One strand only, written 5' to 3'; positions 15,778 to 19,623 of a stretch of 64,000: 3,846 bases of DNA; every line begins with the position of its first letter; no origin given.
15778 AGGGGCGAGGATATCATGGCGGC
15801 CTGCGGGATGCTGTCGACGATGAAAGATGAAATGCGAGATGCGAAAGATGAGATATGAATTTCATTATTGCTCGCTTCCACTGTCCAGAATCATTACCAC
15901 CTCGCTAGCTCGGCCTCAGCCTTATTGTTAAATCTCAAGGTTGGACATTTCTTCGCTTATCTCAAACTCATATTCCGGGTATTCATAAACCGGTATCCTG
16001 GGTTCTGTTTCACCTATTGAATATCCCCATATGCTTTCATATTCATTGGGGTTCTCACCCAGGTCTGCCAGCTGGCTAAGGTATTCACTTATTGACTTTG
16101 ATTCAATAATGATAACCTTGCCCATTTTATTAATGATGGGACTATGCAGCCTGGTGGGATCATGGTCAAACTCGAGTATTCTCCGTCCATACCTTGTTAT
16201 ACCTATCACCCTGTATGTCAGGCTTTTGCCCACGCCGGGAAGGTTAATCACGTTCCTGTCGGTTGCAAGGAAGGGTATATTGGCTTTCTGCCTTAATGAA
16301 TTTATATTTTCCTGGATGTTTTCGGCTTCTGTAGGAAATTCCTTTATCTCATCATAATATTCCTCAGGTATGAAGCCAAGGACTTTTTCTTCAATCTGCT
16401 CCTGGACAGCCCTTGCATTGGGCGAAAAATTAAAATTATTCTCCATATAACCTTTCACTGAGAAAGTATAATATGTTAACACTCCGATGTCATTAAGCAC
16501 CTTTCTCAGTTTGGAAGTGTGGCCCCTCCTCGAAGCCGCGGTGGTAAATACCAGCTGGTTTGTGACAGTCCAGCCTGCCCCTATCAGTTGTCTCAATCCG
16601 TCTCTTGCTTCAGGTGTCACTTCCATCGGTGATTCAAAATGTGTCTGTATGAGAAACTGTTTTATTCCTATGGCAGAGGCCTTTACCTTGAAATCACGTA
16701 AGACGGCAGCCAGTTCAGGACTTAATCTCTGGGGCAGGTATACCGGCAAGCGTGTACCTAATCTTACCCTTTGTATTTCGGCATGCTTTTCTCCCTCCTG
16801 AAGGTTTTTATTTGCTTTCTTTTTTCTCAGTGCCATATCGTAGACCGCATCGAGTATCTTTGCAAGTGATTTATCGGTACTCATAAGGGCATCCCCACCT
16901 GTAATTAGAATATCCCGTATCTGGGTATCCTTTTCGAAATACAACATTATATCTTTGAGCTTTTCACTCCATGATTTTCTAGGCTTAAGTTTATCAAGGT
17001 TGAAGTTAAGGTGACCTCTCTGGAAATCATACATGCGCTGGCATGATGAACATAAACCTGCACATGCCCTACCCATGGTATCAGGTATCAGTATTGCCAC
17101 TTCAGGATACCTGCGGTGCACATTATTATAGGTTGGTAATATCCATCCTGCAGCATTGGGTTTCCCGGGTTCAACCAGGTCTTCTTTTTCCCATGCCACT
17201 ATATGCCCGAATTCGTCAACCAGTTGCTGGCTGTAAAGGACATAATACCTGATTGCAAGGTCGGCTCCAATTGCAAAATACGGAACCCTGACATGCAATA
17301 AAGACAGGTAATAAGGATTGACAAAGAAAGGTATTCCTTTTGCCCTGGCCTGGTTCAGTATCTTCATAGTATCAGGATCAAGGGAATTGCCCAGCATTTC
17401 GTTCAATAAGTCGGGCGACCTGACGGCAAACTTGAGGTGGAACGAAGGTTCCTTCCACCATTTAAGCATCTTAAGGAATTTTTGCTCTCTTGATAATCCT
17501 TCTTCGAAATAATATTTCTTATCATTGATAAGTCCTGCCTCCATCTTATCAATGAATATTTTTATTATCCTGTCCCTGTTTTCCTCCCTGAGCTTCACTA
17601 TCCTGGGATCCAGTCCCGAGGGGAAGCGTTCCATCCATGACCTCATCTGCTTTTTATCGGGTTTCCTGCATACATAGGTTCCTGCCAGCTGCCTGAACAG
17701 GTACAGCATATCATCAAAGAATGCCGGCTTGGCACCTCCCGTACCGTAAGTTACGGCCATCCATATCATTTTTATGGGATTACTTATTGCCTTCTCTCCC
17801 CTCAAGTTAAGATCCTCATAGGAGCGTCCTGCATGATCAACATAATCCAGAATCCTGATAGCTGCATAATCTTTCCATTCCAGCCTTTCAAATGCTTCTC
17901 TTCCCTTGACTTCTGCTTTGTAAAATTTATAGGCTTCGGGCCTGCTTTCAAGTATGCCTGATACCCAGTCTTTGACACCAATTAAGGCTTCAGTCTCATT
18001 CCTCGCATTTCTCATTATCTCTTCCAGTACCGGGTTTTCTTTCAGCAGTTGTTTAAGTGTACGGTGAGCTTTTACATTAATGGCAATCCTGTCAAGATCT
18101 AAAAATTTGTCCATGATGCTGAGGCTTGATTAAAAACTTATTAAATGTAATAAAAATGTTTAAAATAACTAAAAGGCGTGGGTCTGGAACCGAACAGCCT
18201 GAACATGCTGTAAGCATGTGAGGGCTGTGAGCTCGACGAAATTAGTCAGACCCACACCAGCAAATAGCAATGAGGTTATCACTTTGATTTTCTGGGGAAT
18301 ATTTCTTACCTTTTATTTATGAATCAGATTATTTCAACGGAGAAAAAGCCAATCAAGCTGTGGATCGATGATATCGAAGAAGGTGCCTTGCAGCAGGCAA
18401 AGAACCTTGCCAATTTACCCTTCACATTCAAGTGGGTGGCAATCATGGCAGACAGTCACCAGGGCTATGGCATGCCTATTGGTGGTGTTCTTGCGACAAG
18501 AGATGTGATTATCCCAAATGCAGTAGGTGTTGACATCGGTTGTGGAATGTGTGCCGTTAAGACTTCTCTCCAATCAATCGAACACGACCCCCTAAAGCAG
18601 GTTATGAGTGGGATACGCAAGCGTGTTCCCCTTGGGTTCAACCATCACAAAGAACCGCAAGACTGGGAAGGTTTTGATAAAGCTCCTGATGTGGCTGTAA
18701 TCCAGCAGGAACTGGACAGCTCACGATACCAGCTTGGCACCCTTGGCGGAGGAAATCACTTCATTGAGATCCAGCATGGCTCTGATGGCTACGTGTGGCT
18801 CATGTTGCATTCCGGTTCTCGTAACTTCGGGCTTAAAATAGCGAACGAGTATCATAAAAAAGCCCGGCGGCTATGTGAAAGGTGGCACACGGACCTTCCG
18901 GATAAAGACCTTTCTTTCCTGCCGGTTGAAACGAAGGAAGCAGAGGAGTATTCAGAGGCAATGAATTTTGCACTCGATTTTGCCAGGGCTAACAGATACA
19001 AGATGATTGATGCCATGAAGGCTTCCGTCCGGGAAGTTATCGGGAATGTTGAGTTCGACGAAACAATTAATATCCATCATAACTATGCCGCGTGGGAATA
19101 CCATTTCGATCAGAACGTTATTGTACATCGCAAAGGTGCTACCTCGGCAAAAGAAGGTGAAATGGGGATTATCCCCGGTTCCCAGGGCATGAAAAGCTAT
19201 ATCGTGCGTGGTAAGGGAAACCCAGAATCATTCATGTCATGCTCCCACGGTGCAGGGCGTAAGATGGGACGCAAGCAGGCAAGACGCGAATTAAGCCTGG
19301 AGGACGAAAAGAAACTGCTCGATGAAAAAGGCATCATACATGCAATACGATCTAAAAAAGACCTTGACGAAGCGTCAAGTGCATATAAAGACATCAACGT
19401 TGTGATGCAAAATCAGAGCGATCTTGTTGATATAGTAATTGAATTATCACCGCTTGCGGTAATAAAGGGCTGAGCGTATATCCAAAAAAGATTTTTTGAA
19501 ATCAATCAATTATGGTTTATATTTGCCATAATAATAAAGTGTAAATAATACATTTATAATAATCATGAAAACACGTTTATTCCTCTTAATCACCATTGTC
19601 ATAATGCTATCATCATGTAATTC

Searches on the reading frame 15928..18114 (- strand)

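Call 8: search_protein_families(library=pfam, proteins=[window:15928-18114:-])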
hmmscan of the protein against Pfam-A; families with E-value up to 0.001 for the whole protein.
window:15928-18114:- (728 aa): 0 families

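Call 23: search_protein_families(library=ncbifam, proteins=[window:15928-18114:-], max_evalue=1)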
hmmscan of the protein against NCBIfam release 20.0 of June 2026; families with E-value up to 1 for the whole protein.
window:15928-18114:- (728 aa): 7 families
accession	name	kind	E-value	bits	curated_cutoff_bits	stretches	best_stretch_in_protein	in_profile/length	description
TIGR00238.1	TIGR00238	subfamily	1.5e-39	135.9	199.2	1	220-577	14-314/331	KamA family radical SAM protein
TIGR04368.1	Glu_2_3_NH3_mut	equivalog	1.9e-28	99.2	650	1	211-555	46-331/404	glutamate 2,3-aminomutase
TIGR03820.1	lys_2_3_AblA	equivalog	2.5e-24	85.8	525.4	1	218-551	5-283/417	lysine 2,3-aminomutase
TIGR04468.1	arg_2_3_am_muta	equivalog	1.8e-21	76.5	600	1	220-552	2-280/351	arginine 2,3-aminomutase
TIGR03821.1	EFP_modif_epmB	equivalog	2e-17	63.2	369.3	1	334-582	92-304/321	EF-P beta-lysylation protein EpmB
TIGR03822.1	AblA_like_2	hypoth_equivalog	2.3e-10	40.1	396.25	1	332-549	83-263/321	lysine-2,3-aminomutase-like protein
NF051860.1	PolglcturonPglAAgro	equivalog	0.068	11.8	600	1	525-612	39-122/502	polygalacturonase PglA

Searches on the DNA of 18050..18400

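Call 4: search_rna_families(source=window, start=18050, end=18400, threshold=evalue, max_evalue=10, show_alignments=3)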
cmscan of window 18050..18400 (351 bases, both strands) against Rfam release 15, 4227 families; matches with E-value up to 10: 1.
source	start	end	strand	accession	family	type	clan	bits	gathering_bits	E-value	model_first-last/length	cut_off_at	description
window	18216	18297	+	RF00571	SNORD65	Gene; snRNA; snoRNA; CD-box;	CL00057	12.8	41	3.7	1-73/73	no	Small nucleolar RNA SNORD65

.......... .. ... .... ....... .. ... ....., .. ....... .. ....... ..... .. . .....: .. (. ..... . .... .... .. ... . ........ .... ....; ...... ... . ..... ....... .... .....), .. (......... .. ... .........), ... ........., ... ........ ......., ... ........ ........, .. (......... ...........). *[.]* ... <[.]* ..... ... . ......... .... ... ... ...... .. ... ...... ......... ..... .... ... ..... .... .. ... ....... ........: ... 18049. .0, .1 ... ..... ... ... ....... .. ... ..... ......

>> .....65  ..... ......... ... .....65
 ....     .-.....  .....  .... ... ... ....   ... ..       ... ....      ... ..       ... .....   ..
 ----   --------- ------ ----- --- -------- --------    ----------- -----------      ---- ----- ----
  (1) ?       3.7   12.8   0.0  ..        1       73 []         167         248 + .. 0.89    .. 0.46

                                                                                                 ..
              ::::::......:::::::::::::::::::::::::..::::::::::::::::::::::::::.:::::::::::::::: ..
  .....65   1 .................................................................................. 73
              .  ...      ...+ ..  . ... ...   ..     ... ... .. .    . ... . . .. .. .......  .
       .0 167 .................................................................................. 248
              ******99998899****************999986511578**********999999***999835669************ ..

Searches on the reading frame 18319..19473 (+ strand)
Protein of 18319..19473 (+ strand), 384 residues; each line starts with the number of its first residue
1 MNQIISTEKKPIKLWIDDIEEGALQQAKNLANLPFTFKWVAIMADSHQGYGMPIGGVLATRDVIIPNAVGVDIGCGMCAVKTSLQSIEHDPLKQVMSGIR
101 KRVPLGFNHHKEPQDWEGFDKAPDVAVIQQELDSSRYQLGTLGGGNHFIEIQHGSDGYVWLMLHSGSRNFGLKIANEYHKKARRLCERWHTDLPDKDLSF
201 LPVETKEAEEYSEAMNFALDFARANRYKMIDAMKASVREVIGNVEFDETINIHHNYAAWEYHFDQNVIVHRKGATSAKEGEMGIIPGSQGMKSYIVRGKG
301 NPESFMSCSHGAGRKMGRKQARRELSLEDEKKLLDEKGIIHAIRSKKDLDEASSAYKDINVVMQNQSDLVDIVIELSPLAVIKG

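Call 8: search_protein_families(library=pfam, proteins=[window:18319-19473:+])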
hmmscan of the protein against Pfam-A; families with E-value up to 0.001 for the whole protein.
window:18319-19473:+ (384 aa): 1 family
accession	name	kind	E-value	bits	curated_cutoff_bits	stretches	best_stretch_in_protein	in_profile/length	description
PF01139.22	RtcB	-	8.7e-117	391.4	27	1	26-384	1-426/426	tRNA-splicing ligase RtcB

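Call 23: search_protein_families(library=ncbifam, proteins=[window:18319-19473:+], max_evalue=1)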
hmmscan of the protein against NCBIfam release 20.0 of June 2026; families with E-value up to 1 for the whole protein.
window:18319-19473:+ (384 aa): 4 families
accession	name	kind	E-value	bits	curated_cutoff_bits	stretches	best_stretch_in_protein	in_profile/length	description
NF052663.1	RtcB_rel_intein2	exception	2.3e-96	324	1050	2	75-384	311-626/626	intein-containing RctB family protein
NF007153.0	PRK09588.1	equivalog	2.1e-54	184.9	407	1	19-383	22-372/379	RNA ligase RtcB family protein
NF038162.1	RtcB_rel_intein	exception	7.1e-51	173.2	1150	2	119-384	656-961/961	intein-containing RtcB family protein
TIGR03073.1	release_rtcB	hypoth_equivalog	4.6e-45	154.2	271.8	1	19-378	11-356/356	RNA ligase RtcB family protein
